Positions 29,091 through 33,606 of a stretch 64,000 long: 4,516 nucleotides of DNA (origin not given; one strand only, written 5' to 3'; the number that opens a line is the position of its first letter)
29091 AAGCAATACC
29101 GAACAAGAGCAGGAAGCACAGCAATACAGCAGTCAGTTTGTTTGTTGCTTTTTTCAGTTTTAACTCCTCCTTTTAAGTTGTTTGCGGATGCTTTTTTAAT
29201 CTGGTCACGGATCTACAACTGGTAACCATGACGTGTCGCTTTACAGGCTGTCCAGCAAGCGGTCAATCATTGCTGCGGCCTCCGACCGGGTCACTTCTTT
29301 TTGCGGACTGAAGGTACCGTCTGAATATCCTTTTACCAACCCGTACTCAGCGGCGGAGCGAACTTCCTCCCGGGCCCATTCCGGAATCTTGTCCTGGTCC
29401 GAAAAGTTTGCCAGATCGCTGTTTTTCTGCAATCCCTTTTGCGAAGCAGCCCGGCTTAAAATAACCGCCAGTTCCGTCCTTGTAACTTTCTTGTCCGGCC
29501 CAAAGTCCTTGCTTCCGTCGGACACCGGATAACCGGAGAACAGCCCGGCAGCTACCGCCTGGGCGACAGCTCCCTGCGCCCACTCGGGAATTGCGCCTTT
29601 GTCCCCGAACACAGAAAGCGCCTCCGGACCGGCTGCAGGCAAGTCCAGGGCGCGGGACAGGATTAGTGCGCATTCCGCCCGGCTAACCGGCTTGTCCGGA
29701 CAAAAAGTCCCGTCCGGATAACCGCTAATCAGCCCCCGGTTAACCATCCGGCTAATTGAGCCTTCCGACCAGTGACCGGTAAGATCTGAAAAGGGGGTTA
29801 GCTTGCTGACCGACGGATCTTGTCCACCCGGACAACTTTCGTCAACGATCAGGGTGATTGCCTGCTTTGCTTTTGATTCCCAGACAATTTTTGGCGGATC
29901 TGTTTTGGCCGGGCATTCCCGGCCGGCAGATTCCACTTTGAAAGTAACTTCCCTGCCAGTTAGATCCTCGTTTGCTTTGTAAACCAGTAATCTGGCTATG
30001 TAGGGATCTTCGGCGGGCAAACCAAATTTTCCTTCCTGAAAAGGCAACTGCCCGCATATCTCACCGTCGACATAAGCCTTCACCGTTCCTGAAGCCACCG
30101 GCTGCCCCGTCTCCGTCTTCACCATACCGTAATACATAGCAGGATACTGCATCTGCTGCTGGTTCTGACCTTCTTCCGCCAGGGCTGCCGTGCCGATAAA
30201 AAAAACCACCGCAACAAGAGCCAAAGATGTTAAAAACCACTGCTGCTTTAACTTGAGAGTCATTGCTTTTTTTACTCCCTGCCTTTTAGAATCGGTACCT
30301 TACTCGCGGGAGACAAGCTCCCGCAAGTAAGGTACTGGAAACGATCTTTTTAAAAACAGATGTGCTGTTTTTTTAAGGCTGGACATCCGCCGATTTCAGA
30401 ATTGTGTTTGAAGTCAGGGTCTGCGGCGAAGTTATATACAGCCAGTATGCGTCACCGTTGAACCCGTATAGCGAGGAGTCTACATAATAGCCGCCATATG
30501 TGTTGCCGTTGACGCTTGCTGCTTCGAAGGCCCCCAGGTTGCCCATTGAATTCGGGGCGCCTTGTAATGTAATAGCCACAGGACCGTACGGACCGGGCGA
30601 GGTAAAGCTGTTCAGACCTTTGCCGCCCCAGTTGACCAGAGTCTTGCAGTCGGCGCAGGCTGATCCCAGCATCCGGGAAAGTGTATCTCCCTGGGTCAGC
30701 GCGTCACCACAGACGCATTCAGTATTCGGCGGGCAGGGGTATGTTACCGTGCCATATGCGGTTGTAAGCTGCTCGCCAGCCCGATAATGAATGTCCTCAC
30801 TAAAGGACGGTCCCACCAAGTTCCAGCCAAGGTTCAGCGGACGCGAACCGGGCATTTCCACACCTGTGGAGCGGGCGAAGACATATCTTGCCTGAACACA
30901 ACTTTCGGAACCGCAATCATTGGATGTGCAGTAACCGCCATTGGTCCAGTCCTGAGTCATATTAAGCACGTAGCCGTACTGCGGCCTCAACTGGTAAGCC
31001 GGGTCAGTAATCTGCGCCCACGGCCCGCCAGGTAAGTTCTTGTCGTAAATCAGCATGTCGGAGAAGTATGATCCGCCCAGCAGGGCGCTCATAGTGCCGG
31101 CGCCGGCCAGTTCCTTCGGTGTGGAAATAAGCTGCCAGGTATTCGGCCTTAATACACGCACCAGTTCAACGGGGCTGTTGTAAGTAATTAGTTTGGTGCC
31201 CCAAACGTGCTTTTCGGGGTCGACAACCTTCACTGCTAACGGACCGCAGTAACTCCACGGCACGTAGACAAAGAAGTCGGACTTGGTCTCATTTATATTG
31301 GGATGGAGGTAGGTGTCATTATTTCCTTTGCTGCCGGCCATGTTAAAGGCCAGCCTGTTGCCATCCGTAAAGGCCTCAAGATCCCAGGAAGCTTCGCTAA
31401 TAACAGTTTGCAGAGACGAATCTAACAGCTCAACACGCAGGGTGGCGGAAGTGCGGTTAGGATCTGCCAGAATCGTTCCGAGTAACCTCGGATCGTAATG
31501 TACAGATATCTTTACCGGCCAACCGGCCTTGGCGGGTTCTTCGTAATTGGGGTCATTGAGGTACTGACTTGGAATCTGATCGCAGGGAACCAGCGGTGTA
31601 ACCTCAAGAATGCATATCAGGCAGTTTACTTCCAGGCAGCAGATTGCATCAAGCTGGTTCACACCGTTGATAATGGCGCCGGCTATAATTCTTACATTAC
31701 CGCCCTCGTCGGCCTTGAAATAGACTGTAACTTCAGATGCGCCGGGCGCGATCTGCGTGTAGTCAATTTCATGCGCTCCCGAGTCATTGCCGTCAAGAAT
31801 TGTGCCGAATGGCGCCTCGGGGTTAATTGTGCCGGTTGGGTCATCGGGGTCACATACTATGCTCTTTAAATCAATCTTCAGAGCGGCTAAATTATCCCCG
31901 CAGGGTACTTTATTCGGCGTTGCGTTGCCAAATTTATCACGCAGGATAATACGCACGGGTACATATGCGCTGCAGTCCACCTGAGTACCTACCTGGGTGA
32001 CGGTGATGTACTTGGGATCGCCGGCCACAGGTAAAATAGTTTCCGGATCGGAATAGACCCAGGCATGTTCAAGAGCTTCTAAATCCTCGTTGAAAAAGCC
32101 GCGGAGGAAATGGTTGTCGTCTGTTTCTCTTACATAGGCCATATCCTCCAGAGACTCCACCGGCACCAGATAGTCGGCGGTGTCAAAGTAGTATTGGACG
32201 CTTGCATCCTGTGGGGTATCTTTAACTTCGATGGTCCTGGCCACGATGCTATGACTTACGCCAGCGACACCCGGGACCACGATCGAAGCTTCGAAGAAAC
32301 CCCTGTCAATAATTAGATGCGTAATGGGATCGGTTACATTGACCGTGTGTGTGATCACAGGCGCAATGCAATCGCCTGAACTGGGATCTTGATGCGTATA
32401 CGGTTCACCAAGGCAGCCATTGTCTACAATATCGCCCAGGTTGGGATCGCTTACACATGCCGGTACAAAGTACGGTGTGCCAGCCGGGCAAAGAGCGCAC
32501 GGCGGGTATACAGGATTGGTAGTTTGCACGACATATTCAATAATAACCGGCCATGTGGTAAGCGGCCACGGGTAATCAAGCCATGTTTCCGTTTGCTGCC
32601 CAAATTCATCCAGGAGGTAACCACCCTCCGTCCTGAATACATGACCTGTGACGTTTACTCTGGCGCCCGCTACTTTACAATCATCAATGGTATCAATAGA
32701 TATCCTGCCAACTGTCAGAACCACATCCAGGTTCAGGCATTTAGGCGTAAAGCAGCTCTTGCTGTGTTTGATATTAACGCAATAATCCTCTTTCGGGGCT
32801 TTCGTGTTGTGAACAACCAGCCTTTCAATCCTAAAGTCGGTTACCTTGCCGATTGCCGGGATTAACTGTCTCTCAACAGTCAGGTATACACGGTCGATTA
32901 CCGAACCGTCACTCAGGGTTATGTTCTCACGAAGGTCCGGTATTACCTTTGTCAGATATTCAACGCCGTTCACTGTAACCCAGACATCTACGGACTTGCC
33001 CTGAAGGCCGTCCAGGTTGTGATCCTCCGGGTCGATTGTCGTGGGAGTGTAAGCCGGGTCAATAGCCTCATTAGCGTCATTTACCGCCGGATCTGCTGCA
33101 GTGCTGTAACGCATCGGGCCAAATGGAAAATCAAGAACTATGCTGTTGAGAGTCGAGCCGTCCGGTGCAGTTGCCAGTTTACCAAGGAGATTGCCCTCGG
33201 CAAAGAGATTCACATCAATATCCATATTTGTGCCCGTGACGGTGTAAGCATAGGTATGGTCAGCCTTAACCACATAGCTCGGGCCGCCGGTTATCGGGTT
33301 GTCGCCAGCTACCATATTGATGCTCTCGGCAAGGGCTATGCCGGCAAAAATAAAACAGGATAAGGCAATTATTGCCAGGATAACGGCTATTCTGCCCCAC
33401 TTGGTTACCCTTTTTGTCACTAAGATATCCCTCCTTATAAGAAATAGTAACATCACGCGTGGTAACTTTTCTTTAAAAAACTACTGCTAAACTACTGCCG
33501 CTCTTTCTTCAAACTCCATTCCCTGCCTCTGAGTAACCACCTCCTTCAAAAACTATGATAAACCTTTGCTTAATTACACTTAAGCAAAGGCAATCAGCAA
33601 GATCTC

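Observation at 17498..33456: Cellulosome-like cohesin/dockerin/SLH surface-assembly locus with no carbohydrate-active enzyme, in a Wood-Ljungdahl spore-former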

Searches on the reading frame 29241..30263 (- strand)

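Call 3: search_protein_families(library=pfam, proteins=[window:29241-30263:-], max_evalue=0.01)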
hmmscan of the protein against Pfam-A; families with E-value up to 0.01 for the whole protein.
window:29241-30263:- (340 aa): 1 family
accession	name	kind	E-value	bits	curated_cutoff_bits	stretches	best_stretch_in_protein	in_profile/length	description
PF00395.25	SLH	-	6.2e-39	132.2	20.8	3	286-330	1-44/44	S-layer homology domain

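Call 47: search_protein_families(library=ncbifam, proteins=[window:29241-30263:-], max_evalue=0.01)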
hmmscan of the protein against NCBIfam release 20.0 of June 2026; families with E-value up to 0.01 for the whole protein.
window:29241-30263:- (340 aa): 2 families
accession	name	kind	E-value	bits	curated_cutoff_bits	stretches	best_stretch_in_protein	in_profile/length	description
NF033190.2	inl_like_NEAT_1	exception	1.2e-14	53.5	1275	1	158-332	582-747/754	NEAT domain-containing leucine-rich repeat protein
NF033921.0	por_somb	subfamily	4.4e-07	28.9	100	1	294-338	13-58/485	iron uptake porin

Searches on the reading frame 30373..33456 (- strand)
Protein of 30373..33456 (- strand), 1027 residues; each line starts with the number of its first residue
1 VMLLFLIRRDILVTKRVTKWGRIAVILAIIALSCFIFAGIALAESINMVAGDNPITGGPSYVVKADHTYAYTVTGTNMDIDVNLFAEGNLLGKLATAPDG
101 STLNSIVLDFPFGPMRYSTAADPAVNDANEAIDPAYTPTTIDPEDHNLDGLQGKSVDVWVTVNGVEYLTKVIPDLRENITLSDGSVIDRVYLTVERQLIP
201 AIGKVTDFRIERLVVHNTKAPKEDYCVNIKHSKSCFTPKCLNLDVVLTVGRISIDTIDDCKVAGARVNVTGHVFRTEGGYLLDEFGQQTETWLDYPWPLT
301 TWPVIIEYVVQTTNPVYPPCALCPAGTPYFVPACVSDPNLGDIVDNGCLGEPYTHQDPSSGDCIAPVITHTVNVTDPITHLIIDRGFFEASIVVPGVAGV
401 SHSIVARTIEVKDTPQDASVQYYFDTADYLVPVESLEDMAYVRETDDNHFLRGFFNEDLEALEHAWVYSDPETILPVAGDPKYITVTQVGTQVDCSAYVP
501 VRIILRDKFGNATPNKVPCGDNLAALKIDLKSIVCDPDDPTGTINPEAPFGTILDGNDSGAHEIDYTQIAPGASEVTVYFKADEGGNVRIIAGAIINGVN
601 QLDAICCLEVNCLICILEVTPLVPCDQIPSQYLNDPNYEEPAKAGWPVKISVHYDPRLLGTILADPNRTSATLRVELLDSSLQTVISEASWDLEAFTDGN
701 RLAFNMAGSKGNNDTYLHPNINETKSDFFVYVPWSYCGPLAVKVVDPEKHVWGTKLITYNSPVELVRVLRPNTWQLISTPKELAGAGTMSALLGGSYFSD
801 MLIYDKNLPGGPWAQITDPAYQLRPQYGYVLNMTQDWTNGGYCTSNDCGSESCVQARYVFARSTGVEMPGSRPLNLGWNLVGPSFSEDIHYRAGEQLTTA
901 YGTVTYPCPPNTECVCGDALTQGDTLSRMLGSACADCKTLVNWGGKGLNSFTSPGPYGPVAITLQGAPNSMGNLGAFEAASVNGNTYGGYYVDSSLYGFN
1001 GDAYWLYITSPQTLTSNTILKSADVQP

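Call 3: search_protein_families(library=pfam, proteins=[window:30373-33456:-], max_evalue=0.01)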
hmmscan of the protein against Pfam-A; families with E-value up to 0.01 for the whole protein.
window:30373-33456:- (1027 aa): 0 families

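Call 47: search_protein_families(library=ncbifam, proteins=[window:30373-33456:-], max_evalue=0.01)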
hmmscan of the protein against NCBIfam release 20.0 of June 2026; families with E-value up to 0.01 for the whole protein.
window:30373-33456:- (1027 aa): 0 families
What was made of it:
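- Checked: 30373..33456 has no family in Pfam or NCBIfam (calls 3, 47).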

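Call 48: find_homologous_proteins(query=window:30373-33456:-)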
Query window:30373-33456:- (1027 aa): 5 proteins with E <= 0.001 among 8000 candidates.
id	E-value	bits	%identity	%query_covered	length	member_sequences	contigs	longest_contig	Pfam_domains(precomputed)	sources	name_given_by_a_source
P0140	0.0e+0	2409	100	100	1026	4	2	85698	-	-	-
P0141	0.0e+0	2055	86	99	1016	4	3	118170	-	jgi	-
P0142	0.0e+0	1203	59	99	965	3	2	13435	-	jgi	-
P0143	0.0e+0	1054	52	99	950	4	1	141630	-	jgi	-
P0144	1.5e-274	932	49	99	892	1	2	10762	-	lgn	-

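Call 62: search_protein_representatives(alignment_id=A3)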
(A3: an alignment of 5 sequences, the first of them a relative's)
Query: 5 sequences, 961 profile positions. Proteins with E-value up to 0.001 (for the whole library): 41; up to 1e-10: 33; up to 1e-30: 19. The best 41 are listed.
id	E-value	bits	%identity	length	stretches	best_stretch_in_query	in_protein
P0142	0.0e+00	1824.7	-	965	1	1-961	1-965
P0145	1.6e-279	946.3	-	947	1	1-961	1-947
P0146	3.9e-189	647.1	-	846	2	7-824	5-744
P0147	3.5e-188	643.9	-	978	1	10-957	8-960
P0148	4.0e-171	587.5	-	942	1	13-955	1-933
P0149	2.3e-170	584.9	-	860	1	7-958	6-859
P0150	4.0e-151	521.3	-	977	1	3-961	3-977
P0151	1.7e-150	519.2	-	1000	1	7-959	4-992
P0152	1.8e-139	482.7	-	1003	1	6-960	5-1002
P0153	3.0e-120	419.1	-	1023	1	24-951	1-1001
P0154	8.4e-107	374.5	-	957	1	3-952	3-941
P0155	8.3e-99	348.1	-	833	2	293-954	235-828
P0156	3.3e-91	322.9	-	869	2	6-832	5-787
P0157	4.9e-82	292.6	-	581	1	6-527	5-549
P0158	1.6e-66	241.3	-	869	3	285-823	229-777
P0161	2.6e-56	207.5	-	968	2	11-878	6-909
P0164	1.8e-24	102.0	-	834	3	397-820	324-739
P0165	1.5e-23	99.0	-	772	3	487-837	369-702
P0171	1.2e-15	72.8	-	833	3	424-836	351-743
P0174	3.8e-11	57.9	-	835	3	420-850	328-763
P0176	9.5e-11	56.6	-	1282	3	690-824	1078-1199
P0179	2.2e-08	48.8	-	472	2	684-841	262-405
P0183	2.2e-04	35.6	-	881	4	690-720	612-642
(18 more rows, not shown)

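Call 63: search_protein_families(library=pfam, proteins=[P0147, P0153, P0161, P0164, P0165, P0171, P0174, P0176, P0183, P0179], max_evalue=0.001)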
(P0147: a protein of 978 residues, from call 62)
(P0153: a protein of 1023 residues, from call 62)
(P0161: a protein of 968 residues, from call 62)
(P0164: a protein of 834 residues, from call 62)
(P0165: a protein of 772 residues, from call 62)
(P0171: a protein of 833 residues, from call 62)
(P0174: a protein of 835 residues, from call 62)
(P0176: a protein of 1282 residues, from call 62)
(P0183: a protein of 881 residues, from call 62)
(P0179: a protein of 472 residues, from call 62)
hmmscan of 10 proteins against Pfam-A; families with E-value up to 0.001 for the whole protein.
P0147 (978 aa): 0 families

P0153 (1023 aa): 0 families

P0161 (968 aa): 0 families

P0164 (834 aa): 0 families

P0165 (772 aa): 2 families
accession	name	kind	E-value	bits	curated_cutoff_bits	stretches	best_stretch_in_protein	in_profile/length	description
PF19077.6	Big_13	-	1.5e-05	25.8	27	0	242-299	43-100/102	Bacterial Ig-like domain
PF13620.12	CarboxypepD_reg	-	0.00067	20.4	32.3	0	225-284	2-57/82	Carboxypeptidase regulatory-like domain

P0171 (833 aa): 0 families

P0174 (835 aa): 0 families

P0176 (1282 aa): 2 families
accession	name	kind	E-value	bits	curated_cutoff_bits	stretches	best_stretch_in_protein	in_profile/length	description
PF17210.9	SdrD_B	-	9.1e-09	35.9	29.7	1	301-374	3-76/112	SdrD B-like domain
PF13620.12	CarboxypepD_reg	-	0.00057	20.6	32.3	1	320-362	12-57/82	Carboxypeptidase regulatory-like domain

P0183 (881 aa): 0 families

P0179 (472 aa): 0 families

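Call 64: predict_structure(alignment_id=A3)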
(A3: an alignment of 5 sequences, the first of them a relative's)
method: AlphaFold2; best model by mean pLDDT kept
length: 1026 residues; sequences in the alignment: 5
mean_pLDDT: 34.5   pTM: 0.25
mean pLDDT of the five models: 34.5, 33.8, 31.3, 31.0, 30.9
residues with pLDDT >= 90: 0; 70-90: 3; 50-70: 147; < 50: 876
segments of 3 or more residues with pLDDT < 50: 1-21, 30-151, 177-187, 194-204, 209-481, 487-493, 515-523, 531-540, 546-562, 583-585, 593-605, 607-647, 652-663, 685-688, 699-701, 705-739, 749-1026
pLDDT, mean of each block of 10 residues (from residue 1): 29 38 52 35 24 26 26 29 37 31 43 31 29 27 37 54 57 51 48 48 48 39 33 27 30 35 39 33 31 31 41 31 33 33 22 24 31 31 40 36 38 23 20 20 22 23 24 28 51 54 62 48 53 40 47 34 57 67 53 40 46 39 34 33 41 45 52 57 51 52 39 32 45 46 53 42 25 20 25 26 27 28 23 26 32 25 23 21 19 21 24 21 21 19 21 24 22 21 21 22 22 22 19
secondary structure, 60 per line:
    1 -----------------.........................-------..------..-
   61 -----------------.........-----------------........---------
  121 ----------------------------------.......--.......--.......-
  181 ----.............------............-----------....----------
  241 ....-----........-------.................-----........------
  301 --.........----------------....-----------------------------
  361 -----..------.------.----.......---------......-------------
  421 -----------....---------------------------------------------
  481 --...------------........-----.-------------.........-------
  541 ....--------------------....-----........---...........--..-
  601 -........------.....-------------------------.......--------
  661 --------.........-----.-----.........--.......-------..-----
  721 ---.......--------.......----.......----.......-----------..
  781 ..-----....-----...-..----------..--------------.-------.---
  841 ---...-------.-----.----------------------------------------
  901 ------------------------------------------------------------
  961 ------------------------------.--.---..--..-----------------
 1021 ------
elements in order (helices of 4 or more, strands of 3 or more residues): H18-42 E78-86 E104-111 E155-161 E164-170 E173-179 E185-194 E204-215 E227-230 E241-244 E250-257 E265-281 E287-294 E303-311 E328-331 E386-392 E402-407 H432-435 E483-485 E498-505 E525-533 E541-544 E565-568 E574-581 E585-595 E602-609 E616-620 E646-652 E669-677 E689-697 E700-706 E724-730 E739-745 E750-756 H761-767 H779-782 H788-791
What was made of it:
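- Tried and rejected: The prediction from five homologues failed (pLDDT 34.5, call 64) and was not used for fold search.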

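Call 71: search_solved_structures(query=window:30373-33420:-, max_evalue=1)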
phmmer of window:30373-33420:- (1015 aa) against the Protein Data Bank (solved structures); distinct sequences matched with E-value up to 1: 0.
